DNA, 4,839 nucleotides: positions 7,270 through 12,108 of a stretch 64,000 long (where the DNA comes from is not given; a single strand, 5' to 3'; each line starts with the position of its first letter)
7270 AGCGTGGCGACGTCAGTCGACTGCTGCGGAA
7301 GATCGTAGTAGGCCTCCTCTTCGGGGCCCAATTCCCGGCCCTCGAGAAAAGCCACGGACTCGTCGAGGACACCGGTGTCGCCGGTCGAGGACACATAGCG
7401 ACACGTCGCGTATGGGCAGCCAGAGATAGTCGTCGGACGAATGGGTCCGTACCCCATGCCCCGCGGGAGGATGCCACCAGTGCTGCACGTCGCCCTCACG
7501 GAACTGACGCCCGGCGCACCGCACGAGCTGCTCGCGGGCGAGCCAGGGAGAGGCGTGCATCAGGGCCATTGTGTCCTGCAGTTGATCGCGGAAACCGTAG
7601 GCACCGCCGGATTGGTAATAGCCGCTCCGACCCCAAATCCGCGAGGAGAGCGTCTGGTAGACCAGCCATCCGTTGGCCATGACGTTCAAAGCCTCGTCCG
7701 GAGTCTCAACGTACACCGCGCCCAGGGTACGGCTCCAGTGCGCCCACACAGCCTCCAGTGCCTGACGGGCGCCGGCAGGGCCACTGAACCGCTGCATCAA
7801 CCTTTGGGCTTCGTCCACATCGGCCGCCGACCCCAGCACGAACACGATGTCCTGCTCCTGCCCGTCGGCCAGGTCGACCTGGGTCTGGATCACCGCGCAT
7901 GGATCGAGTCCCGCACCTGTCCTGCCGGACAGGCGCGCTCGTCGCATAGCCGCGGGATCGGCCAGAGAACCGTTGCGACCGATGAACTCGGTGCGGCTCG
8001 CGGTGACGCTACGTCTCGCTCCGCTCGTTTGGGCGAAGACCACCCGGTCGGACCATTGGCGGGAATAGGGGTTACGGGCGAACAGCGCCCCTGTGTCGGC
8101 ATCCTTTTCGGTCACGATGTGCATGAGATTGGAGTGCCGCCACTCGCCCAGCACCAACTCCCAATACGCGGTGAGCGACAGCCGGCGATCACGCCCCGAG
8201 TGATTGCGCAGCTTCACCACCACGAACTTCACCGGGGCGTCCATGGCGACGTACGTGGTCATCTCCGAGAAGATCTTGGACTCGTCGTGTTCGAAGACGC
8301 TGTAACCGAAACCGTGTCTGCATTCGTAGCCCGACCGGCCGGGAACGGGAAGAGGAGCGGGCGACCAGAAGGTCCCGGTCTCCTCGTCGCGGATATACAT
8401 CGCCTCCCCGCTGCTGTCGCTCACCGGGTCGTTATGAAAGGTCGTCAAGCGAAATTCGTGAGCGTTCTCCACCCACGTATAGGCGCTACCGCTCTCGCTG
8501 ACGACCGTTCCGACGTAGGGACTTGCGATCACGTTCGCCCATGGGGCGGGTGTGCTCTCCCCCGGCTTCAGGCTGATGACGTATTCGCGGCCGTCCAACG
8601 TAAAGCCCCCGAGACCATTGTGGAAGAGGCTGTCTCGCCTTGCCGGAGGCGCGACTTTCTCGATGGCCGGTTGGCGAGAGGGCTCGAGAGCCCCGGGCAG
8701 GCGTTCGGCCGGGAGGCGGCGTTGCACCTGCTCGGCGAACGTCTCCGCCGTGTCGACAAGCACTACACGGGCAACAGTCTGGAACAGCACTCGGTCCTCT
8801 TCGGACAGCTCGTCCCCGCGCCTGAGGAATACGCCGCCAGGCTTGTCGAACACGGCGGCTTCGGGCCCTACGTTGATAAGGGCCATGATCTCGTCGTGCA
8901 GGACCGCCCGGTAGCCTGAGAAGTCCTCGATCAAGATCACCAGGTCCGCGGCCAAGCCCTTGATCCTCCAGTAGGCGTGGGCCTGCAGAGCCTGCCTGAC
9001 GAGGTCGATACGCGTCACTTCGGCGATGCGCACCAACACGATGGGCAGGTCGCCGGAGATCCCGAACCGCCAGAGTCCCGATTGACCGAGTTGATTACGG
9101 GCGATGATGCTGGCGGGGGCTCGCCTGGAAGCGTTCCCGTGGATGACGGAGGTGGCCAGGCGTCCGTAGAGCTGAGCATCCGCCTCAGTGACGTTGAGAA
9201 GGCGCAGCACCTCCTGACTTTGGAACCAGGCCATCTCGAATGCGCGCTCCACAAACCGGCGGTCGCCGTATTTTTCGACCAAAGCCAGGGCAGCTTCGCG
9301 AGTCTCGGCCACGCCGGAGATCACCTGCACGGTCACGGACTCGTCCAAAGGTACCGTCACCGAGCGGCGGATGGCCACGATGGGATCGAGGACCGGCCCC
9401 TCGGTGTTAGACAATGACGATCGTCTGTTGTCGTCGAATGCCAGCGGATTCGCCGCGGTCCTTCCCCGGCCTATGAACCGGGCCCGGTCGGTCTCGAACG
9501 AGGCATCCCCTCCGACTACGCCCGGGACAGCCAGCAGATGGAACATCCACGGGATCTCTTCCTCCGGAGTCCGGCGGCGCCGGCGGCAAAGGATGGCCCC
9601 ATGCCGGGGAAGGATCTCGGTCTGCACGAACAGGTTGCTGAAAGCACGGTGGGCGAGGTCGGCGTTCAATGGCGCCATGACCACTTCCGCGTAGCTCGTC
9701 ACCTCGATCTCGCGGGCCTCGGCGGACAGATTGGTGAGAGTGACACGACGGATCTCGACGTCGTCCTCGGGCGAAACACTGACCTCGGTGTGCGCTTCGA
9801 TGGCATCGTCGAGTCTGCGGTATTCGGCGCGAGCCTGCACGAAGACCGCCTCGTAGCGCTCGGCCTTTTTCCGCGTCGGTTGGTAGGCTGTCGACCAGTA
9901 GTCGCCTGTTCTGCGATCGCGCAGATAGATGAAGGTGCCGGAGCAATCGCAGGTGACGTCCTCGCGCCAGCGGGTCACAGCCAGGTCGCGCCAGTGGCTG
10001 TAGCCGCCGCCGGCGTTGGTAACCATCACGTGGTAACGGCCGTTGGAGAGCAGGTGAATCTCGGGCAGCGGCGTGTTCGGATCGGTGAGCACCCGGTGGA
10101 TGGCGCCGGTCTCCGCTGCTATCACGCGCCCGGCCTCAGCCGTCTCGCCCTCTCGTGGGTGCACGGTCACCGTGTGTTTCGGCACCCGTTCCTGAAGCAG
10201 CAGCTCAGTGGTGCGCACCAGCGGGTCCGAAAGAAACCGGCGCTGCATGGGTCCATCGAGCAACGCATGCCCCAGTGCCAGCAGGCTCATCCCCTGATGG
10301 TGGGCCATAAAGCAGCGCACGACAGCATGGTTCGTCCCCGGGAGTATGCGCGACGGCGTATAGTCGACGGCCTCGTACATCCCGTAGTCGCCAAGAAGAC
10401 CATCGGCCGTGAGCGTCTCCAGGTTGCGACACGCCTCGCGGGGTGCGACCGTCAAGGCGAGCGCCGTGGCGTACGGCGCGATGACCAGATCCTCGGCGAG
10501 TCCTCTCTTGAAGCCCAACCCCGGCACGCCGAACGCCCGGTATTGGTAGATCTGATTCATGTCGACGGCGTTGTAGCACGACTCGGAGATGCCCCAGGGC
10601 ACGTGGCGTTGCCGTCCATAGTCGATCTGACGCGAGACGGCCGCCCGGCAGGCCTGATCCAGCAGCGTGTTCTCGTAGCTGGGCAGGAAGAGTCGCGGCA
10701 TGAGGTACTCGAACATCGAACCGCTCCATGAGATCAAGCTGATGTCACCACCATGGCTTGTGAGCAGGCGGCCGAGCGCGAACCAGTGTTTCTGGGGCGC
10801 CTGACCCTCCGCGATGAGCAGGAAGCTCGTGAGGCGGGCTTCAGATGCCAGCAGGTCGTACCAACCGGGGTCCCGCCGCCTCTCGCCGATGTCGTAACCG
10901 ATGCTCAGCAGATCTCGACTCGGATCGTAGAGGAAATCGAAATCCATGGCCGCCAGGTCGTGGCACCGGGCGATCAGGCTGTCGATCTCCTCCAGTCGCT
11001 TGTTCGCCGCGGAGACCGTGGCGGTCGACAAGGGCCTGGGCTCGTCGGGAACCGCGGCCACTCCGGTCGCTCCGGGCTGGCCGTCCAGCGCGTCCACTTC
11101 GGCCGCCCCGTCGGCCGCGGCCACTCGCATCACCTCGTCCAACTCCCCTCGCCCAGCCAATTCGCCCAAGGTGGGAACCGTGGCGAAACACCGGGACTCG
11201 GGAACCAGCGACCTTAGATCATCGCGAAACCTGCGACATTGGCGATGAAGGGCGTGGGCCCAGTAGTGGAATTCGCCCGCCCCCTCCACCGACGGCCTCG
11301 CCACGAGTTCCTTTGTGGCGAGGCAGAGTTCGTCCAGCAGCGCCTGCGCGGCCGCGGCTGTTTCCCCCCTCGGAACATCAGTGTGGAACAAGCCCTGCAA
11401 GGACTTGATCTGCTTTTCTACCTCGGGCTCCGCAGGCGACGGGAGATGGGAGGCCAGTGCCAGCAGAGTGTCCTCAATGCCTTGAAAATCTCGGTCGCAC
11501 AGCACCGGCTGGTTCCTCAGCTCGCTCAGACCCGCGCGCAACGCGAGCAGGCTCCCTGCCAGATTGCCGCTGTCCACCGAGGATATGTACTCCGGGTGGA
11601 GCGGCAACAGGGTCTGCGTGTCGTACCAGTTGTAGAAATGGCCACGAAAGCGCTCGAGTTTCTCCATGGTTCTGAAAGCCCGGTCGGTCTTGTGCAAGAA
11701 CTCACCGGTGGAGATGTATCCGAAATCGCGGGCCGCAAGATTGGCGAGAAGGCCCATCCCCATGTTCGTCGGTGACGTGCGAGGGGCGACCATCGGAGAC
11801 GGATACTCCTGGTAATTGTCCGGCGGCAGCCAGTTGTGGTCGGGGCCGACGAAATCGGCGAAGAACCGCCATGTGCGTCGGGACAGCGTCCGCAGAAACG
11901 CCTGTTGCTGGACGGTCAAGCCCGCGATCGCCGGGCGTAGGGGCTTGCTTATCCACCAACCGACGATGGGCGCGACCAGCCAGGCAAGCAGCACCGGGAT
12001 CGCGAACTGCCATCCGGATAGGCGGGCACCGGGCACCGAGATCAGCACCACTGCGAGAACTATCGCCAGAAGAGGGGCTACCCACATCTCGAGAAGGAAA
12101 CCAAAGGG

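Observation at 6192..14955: Roughly 2900-aa cyclic beta-1,2-glucan synthase homolog with intact GT core but disrupted C-terminal GH94 domain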

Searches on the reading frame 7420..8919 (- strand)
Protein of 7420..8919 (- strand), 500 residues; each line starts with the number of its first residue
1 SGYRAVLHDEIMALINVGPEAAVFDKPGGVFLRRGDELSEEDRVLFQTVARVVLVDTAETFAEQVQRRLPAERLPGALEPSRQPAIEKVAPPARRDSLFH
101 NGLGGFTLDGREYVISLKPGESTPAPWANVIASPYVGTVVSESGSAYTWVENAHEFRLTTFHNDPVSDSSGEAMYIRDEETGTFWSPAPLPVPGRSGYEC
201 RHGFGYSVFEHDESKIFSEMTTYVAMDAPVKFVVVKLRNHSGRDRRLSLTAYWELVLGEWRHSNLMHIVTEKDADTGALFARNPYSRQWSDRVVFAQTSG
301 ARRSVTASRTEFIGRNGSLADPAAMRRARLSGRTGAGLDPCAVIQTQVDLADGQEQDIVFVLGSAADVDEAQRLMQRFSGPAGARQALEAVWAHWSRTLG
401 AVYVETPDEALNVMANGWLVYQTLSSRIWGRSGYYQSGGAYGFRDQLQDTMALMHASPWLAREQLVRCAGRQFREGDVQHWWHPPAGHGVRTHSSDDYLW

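Call 13: find_related_loci(query=window:7420-8919:-, collection=genome_contigs, flank=10000)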
Query window:7420-8919:- (500 aa) in genome_contigs; peptide patterns used: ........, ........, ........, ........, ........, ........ (x = any residue, [..] = any of these).
600 stretches matched a pattern (row limit reached: there are more); 593 encode a relative of the query (tblastn E <= 1e-3); the best 80 are kept; 80 distinct loci.
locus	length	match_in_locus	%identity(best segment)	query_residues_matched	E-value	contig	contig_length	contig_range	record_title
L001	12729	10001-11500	76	1-500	0e+0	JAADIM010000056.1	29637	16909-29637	MAG: Gammaproteobacteria bacterium isolate M_MetaBat.56 contig-127_1796, whole genome shotgun sequence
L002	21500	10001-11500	73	1-500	0e+0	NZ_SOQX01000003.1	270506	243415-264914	Thiohalophilus thiocyanatoxydans strain DSM 16326 Ga0244672_103, whole genome shotgun sequence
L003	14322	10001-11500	72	1-500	0e+0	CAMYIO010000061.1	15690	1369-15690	MAG: uncultured Ectothiorhodospiraceae bacterium isolate FCS_Gamma_055 genome assembly, contig: scaffold_1928, whole gen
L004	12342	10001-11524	66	1-500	0e+0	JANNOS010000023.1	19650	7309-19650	MAG: Methylophilaceae bacterium isolate SOY_34_metabat_293 SOY_34_k141_4023528, whole genome shotgun sequence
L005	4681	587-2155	67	1-500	0e+0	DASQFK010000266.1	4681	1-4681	MAG TPA_asm: Methylotenera sp. isolate SMAG_U11778 k141_749894, whole genome shotgun sequence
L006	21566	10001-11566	63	1-500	0e+0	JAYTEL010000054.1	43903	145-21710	MAG: Methylotenera sp. isolate GFS_2032 GFS_2032_53, whole genome shotgun sequence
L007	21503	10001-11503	67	1-500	0e+0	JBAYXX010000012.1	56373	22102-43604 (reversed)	MAG: Kiritimatiellia bacterium isolate SO_2017_CLC_139 scaffold_445_c1_PH3_2017, whole genome shotgun sequence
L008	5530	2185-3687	67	1-500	0e+0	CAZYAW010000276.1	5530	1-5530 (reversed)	MAG TPA_asm: uncultured Victivallales bacterium isolate SRP067234_co1_249 genome assembly, contig: k99_1112677, whole ge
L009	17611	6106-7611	64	1-500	0e+0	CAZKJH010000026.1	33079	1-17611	MAG TPA_asm: uncultured Lentisphaerales bacterium isolate SRP272421_co3_722 genome assembly, contig: NODE_2271_length_33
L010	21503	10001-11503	64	1-500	0e+0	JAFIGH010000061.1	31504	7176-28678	MAG: Opitutales bacterium isolate Super_Day6_Bin.11 NODE_491_length_31504_cov_13.455658, whole genome shotgun sequence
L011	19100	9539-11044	62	1-500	0e+0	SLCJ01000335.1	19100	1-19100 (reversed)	MAG: Verrucomicrobiales bacterium isolate CSSed162cmB_496R1 CSSed16-2cmB-6692, whole genome shotgun sequence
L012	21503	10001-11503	63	1-500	0e+0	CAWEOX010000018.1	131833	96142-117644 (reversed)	MAG: uncultured beta proteobacterium isolate MFD02159.bin.3.86 genome assembly, contig: contig_34064, whole genome shotg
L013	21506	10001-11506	63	1-500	0e+0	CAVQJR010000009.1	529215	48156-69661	MAG: uncultured delta proteobacterium isolate MFD02416.bin.1.270 genome assembly, contig: contig_41273, whole genome sho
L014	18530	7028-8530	62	1-500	0e+0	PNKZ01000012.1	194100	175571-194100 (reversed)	MAG: Pirellula sp. isolate PB1.007 PB1_1000054_194100, whole genome shotgun sequence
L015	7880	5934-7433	62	1-500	0e+0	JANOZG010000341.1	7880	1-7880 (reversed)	MAG: Planctomycetota bacterium isolate VAR_79_metabat_506 VAR_79_k141_682190, whole genome shotgun sequence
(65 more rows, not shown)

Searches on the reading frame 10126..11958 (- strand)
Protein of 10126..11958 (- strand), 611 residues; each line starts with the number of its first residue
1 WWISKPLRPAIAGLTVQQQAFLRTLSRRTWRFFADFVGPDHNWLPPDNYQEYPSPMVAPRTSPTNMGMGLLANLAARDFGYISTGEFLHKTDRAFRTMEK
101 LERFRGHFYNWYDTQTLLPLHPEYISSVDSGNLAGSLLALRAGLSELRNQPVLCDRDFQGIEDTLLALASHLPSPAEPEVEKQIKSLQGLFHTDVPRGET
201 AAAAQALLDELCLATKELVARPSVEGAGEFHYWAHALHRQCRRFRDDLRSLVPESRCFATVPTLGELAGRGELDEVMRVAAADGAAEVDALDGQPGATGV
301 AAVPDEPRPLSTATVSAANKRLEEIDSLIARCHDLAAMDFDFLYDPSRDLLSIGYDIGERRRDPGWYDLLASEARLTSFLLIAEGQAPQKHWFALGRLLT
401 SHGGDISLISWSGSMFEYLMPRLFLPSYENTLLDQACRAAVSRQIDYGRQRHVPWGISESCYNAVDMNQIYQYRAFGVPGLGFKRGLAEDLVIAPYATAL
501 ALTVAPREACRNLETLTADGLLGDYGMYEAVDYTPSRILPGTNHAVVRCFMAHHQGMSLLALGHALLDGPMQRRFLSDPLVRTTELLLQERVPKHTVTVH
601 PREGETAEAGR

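Call 61: search_solved_structures(query=window:10126-11958:-, max_evalue=1e-20, show_alignments=3)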
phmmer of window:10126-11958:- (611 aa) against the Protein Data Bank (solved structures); distinct sequences matched with E-value up to 1e-20: 3.
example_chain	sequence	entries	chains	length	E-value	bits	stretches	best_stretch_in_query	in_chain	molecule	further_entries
8wy1_A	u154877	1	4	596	1.6e-126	426.6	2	321-604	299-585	Glycosyltransferase 36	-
8rf9_A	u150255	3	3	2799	4.3e-119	402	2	323-598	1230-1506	Cyclic beta 1-2 glucan synthetase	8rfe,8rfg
8rf0_A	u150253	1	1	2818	4.4e-119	402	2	323-598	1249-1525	Cyclic beta-(1,2)-glucan synthase NdvB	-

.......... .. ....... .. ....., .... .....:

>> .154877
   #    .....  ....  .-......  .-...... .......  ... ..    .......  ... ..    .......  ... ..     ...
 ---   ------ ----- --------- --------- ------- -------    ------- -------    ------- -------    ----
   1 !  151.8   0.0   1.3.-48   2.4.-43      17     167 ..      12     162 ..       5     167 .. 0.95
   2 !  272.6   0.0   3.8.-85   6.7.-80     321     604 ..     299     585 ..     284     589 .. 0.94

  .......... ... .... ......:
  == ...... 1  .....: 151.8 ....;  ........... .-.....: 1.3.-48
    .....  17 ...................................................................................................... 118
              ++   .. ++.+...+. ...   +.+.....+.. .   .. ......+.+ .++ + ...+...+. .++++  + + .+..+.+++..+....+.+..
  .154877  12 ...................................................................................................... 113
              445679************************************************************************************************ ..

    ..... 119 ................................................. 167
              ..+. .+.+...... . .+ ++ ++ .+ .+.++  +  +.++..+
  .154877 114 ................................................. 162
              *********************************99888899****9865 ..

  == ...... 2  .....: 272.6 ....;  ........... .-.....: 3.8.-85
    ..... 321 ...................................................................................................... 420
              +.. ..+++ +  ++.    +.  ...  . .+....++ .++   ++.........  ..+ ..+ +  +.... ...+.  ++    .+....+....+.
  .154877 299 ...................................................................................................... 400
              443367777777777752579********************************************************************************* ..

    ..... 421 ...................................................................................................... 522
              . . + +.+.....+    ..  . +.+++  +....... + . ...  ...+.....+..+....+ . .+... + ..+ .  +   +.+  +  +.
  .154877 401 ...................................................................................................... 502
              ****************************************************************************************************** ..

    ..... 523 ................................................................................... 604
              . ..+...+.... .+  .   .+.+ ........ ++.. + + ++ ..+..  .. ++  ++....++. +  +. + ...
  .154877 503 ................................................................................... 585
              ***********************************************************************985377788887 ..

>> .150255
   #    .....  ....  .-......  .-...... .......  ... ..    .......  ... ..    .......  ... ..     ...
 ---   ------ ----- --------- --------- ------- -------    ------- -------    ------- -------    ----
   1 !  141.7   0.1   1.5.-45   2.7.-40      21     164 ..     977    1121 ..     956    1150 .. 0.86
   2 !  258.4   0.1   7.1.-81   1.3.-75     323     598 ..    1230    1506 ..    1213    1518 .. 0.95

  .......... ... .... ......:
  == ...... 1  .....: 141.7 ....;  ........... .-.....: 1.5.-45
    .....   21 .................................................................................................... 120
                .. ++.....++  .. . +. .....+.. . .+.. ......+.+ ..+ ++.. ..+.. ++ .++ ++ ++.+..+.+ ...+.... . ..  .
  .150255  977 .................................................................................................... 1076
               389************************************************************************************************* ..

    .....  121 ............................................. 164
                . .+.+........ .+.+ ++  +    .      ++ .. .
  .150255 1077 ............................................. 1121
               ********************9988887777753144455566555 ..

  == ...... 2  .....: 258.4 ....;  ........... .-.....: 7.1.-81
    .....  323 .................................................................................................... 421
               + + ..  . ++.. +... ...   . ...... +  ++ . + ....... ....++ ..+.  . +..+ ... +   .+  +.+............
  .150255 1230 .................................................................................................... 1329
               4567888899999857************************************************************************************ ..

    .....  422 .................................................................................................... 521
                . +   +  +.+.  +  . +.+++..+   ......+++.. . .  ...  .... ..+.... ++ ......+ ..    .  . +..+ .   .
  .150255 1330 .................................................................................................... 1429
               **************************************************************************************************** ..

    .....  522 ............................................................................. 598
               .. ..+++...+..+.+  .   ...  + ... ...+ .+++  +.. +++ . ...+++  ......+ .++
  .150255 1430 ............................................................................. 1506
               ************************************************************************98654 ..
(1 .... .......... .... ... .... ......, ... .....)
